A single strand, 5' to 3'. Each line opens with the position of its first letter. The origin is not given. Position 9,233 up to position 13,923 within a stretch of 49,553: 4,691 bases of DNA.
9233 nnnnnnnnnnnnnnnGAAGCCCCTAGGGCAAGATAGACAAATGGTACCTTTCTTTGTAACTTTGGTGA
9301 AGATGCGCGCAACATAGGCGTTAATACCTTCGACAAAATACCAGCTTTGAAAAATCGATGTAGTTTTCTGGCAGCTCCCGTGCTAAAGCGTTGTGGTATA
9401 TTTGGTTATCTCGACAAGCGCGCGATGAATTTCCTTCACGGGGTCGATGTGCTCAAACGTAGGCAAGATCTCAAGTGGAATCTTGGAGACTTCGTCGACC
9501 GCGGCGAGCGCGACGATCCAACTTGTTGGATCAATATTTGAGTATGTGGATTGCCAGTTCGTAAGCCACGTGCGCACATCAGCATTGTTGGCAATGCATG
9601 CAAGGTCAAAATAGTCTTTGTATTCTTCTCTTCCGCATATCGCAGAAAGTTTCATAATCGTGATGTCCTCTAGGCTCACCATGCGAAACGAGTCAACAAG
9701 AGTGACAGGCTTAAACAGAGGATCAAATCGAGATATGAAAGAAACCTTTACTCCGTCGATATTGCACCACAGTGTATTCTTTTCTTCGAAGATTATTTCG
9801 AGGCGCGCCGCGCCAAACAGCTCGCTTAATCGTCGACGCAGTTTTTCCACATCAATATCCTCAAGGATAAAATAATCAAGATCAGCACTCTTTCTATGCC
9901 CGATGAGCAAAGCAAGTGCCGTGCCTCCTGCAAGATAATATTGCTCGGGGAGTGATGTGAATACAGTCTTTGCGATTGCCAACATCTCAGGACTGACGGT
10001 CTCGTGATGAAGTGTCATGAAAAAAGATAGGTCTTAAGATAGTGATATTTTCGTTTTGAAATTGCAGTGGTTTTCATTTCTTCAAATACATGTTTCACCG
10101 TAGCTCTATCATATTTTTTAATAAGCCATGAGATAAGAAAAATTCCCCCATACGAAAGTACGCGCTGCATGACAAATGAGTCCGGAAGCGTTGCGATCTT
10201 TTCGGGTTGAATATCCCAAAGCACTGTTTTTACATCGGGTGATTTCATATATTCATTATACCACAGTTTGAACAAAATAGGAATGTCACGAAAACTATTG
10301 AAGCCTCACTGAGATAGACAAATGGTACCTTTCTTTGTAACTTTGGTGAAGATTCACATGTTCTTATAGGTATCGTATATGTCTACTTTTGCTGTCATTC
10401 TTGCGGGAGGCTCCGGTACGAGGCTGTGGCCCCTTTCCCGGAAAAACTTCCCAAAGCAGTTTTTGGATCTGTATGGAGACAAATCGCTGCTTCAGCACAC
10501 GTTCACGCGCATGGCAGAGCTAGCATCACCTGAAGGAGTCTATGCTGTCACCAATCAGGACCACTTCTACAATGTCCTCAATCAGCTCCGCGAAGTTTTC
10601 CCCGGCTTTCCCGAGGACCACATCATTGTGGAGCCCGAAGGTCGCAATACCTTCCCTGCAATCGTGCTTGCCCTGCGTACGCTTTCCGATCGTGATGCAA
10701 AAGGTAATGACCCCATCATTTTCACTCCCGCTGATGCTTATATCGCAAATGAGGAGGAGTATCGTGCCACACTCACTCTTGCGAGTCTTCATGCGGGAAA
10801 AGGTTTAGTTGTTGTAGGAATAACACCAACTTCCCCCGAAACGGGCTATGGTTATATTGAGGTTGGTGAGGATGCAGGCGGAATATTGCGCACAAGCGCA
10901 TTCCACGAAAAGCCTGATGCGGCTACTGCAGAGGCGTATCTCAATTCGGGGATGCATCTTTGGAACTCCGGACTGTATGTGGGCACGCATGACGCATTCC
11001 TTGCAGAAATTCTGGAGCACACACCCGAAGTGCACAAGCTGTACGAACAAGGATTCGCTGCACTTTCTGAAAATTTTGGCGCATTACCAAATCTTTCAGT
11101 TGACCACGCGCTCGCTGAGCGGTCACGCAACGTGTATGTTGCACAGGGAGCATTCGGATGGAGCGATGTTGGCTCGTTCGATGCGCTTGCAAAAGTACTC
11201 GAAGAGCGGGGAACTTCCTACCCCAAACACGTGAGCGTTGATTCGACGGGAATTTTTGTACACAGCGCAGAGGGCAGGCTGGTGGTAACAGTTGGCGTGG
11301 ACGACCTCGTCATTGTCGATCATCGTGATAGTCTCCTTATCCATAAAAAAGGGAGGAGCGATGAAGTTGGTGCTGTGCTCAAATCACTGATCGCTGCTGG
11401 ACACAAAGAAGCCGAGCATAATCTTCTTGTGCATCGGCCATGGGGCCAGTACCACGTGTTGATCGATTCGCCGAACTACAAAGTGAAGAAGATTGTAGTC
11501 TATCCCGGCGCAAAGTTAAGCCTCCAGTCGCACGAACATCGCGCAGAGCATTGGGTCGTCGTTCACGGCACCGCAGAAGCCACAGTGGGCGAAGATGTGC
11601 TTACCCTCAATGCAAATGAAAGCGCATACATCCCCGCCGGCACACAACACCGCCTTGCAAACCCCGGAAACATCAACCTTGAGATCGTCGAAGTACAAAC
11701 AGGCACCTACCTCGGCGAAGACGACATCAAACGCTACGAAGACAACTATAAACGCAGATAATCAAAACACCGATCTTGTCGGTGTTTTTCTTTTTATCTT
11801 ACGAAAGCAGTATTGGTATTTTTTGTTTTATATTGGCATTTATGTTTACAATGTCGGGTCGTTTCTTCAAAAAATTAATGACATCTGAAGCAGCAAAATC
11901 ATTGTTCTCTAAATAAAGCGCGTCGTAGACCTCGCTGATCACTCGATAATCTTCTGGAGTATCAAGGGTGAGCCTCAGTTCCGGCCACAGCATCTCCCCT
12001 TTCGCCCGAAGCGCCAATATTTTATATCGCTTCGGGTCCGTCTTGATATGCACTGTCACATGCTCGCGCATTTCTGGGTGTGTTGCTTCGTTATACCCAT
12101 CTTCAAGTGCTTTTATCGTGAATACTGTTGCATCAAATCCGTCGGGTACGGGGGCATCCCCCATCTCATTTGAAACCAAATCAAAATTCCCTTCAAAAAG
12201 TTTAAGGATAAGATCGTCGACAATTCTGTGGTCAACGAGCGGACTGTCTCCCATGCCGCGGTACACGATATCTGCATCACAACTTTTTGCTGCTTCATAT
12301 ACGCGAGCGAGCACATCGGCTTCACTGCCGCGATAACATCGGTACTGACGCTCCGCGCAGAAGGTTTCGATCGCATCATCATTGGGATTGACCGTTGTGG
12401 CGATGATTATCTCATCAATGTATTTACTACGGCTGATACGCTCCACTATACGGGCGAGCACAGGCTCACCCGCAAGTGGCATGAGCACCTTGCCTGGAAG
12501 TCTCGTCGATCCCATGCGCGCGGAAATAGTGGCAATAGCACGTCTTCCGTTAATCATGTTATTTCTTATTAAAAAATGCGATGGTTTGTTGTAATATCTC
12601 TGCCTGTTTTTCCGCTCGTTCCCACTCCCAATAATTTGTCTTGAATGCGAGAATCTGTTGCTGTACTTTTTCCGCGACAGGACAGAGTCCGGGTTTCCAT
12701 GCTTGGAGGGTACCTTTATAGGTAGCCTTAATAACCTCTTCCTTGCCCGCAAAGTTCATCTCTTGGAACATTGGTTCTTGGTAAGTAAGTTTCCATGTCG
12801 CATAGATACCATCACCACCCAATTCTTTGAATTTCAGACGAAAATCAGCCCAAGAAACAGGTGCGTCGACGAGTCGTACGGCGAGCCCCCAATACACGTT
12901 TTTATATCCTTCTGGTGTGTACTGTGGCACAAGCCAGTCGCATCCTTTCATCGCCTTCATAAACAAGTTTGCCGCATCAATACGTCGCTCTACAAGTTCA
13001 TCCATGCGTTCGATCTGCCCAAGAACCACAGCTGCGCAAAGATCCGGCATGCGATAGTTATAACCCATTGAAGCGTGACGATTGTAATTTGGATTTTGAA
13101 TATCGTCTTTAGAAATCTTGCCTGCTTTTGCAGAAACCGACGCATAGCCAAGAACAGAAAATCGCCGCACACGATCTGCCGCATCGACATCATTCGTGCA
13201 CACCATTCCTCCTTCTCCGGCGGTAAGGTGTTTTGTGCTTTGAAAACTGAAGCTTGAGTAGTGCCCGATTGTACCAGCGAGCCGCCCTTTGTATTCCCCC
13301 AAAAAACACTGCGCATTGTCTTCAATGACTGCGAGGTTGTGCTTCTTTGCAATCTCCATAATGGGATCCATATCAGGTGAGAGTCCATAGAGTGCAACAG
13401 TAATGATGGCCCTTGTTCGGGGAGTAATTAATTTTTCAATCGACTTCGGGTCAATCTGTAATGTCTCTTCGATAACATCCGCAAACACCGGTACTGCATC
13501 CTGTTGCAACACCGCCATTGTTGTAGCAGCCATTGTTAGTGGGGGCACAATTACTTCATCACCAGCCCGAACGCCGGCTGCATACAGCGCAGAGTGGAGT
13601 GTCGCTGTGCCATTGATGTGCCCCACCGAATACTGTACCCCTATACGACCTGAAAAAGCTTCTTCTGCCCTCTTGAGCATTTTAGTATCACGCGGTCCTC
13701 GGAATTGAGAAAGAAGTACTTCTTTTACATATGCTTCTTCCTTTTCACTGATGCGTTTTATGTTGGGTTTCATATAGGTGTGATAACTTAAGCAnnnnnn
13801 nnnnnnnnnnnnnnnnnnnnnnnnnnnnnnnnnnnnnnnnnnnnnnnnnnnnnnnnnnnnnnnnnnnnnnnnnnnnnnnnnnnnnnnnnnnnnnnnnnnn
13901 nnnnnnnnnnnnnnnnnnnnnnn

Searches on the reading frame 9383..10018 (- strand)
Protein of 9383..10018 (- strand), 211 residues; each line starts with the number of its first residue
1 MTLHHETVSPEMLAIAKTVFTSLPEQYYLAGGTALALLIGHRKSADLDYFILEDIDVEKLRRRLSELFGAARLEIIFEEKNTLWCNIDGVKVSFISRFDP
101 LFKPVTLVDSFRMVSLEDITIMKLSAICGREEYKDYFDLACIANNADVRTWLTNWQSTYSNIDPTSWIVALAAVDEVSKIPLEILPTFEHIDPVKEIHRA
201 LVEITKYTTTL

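Call 11: search_protein_families(library=pfam, proteins=[window:9383-10018:-])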
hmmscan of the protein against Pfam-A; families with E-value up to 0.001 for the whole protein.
window:9383-10018:- (211 aa): 1 family
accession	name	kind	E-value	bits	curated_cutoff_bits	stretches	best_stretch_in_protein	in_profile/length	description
PF08843.17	AbiEii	-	1.6e-13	51.6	22.5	1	22-146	10-171/238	Nucleotidyl transferase AbiEii toxin, Type IV TA system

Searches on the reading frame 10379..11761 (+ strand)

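Call 8: search_protein_families(library=ncbifam, proteins=[window:10379-11761:+])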
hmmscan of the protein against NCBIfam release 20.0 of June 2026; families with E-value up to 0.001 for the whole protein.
window:10379-11761:+ (460 aa): 10 families
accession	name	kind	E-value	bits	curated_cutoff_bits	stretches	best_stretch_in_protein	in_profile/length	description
TIGR01479.1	GMP_PMI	equivalog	2.7e-131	438.6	372.95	1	5-459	3-467/467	mannose-1-phosphate guanylyltransferase/mannose-6-phosphate isomerase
NF012004.0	PRK15460.1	equivalog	1.2e-104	350.7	859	1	3-459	6-477/478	mannose-1-phosphate guanyltransferase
TIGR03992.1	Arch_glmU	subfamily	7e-07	28.5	292.1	1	5-196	3-169/393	bifunctional sugar-1-phosphate nucleotidylyltransferase/acetyltransferase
NF001183.0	PRK00155.1-3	subfamily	2.8e-06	26.8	166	1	4-116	3-109/237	D-ribitol-5-phosphate cytidylyltransferase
NF010933.0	PRK14353.1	equivalog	7.7e-06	24.8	505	1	3-193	6-177/453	bifunctional UDP-N-acetylglucosamine diphosphorylase/glucosamine-1-phosphate N-acetyltransferase GlmU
NF041313.1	UDPGP_AglF_Halo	equivalog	3.4e-05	23.4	400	1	5-78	3-72/234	UTP--glucose-1-phosphate uridylyltransferase AglF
NF001186.0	PRK00155.2-3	equivalog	4.9e-05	22.9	253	1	2-84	4-79/224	2-C-methyl-D-erythritol 4-phosphate cytidylyltransferase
TIGR00453.1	ispD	equivalog_domain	7.7e-05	22.2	181.3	1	5-67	2-59/219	2-C-methyl-D-erythritol 4-phosphate cytidylyltransferase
NF002023.0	PRK00844.1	subfamily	0.00084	18.3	458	0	3-22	7-26/408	glucose-1-phosphate adenylyltransferase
TIGR01207.1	rmlA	equivalog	0.00092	18.4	360.65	0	6-41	3-36/286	glucose-1-phosphate thymidylyltransferase RfbA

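Call 9: search_protein_families(library=pfam, proteins=[window:10379-11761:+])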
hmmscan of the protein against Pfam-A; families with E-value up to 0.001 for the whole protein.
window:10379-11761:+ (460 aa): 5 families
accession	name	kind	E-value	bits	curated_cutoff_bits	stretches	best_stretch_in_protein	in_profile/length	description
PF01050.24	MannoseP_isomer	-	2.4e-45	153.9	23.6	1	342-455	3-116/116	Mannose-6-phosphate isomerase C-terminal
PF00483.29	NTP_transferase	-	3e-42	145.3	21.2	1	5-274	2-239/245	Nucleotidyl transferase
PF07883.17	Cupin_2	-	4.3e-12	46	27.2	1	374-439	5-69/70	Cupin domain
PF22640.1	ManC_GMP_beta-helix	-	7.3e-11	42.3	27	1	283-337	2-55/55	MannoseP isomerase/GMP-like beta-helix domain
PF12804.13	NTP_transf_3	-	6.2e-10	39.9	27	1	5-136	1-112/160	MobA-like NTP transferase domain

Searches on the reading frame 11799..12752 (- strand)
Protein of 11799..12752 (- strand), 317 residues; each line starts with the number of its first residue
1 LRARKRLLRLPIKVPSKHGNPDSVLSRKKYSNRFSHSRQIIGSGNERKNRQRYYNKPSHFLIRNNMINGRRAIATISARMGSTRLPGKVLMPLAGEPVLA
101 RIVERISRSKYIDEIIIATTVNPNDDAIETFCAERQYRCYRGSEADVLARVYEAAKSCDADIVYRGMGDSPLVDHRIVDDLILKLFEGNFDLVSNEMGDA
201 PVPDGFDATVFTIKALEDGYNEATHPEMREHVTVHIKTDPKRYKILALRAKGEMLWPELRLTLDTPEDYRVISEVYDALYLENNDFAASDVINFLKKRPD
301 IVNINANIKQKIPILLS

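Call 8: search_protein_families(library=ncbifam, proteins=[window:11799-12752:-])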
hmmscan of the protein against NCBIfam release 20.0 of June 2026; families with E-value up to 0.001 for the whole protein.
window:11799-12752:- (317 aa): 10 families
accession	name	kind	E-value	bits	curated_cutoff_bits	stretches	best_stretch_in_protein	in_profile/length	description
NF009905.0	PRK13368.1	subfamily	9.9e-18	64.4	255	1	72-186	3-115/243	3-deoxy-manno-octulosonate cytidylyltransferase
NF003952.0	PRK05450.1-5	subfamily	1.6e-15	57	193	1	72-186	3-117/250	3-deoxy-manno-octulosonate cytidylyltransferase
NF003950.0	PRK05450.1-3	subfamily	1.6e-14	53.9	234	1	73-186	4-118/248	3-deoxy-manno-octulosonate cytidylyltransferase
NF003948.0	PRK05450.1-1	equivalog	1.1e-10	41.2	281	1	71-194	5-129/248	3-deoxy-manno-octulosonate cytidylyltransferase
TIGR00466.1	kdsB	equivalog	2.5e-10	40.2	155.2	1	75-192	6-123/241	3-deoxy-manno-octulosonate cytidylyltransferase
TIGR03584.1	PseF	equivalog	9.6e-06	25.4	205.7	1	73-120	1-48/222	pseudaminic acid cytidylyltransferase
TIGR02665.1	molyb_mobA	equivalog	9.3e-05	22.5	151.85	1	78-195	12-123/186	molybdenum cofactor guanylyltransferase MobA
NF001457.0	PRK00317.1-3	equivalog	0.00014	21.5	164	1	87-189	18-116/200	molybdenum cofactor guanylyltransferase MobA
TIGR03310.1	matur_MocA_YgfJ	equivalog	0.0002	21.4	186.45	1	76-183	9-113/188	molybdenum cofactor cytidylyltransferase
NF001183.0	PRK00155.1-3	subfamily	0.00022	20.6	166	1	76-133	11-70/237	D-ribitol-5-phosphate cytidylyltransferase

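Call 9: search_protein_families(library=pfam, proteins=[window:11799-12752:-])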
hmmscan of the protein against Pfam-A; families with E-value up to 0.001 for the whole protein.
window:11799-12752:- (317 aa): 2 families
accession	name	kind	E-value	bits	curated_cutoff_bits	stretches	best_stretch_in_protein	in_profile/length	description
PF02348.25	CTP_transf_3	-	6.6e-29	101.7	22.6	1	74-275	2-205/217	Cytidylyltransferase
PF12804.13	NTP_transf_3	-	4.3e-08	33.9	27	1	77-185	9-111/160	MobA-like NTP transferase domain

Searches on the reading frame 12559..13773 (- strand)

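Call 8: search_protein_families(library=ncbifam, proteins=[window:12559-13773:-])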
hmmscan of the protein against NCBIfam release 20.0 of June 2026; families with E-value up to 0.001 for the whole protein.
window:12559-13773:- (404 aa): 16 families
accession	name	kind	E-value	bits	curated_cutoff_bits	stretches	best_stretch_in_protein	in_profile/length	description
TIGR04181.1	NHT_00031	hypoth_equivalog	6.3e-59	199.6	420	1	8-344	8-343/359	LegC family aminotransferase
TIGR03588.1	PseC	equivalog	2.9e-55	187.7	423.5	1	7-325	8-323/380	UDP-4-amino-4,6-dideoxy-N-acetyl-beta-L-altrosamine transaminase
NF008687.0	PRK11706.1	equivalog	3.8e-51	174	375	1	7-276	8-268/375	dTDP-4-amino-4,6-dideoxygalactose transaminase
NF008658.2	PRK11658.1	equivalog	7.3e-50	169.7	631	1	8-303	12-298/379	UDP-4-amino-4-deoxy-L-arabinose aminotransferase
TIGR02379.1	ECA_wecE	subfamily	6.4e-45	153.5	434.85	1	7-276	8-269/376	dTDP-4-amino-4,6-dideoxy-D-glucose transaminase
TIGR04427.1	PLP_DesI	equivalog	5.8e-37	127.7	650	1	34-278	55-280/390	dTDP-4-dehydro-6-deoxyglucose aminotransferase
NF011936.0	PRK15407.1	equivalog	2.5e-36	125.3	423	1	63-279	105-331/440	lipopolysaccharide biosynthesis protein RfbH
NF004621.0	PRK05957.1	equivalog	2.6e-06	26.5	498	1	66-127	108-168/389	pyridoxal phosphate-dependent aminotransferase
NF006230.0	PRK08363.1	equivalog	2.4e-05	23.3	534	1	55-154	98-207/398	alanine aminotransferase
NF004975.0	PRK06348.1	equivalog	3.5e-05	23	549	1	67-153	109-202/384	pyridoxal phosphate-dependent aminotransferase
NF041364.1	GntC_guanitoxin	equivalog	3.8e-05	22.8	415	1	59-154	72-175/356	guanitoxin biosynthesis PLP-dependent (S)-gamma-hydroxy-L-arginine cyclodehydratase GntC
NF005816.0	PRK07682.1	equivalog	7.3e-05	21.6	620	1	66-154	109-204/390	aminotransferase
NF005744.0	PRK07568.1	subfamily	0.00011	21.2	389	1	66-153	107-202/398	pyridoxal phosphate-dependent aminotransferase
NF004769.0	PRK06107.1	equivalog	0.00019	20.3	617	1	38-125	81-172/402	aspartate transaminase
NF005817.0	PRK07683.1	equivalog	0.00065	18.5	575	1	68-126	110-168/387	aminotransferase A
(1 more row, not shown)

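Call 9: search_protein_families(library=pfam, proteins=[window:12559-13773:-])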
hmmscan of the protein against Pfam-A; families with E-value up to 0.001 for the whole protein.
window:12559-13773:- (404 aa): 1 family
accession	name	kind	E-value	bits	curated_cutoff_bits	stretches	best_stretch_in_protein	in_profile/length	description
PF01041.23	DegT_DnrJ_EryC1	-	4.7e-76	256.8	19.8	1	8-338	3-319/360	DegT/DnrJ/EryC1/StrS aminotransferase family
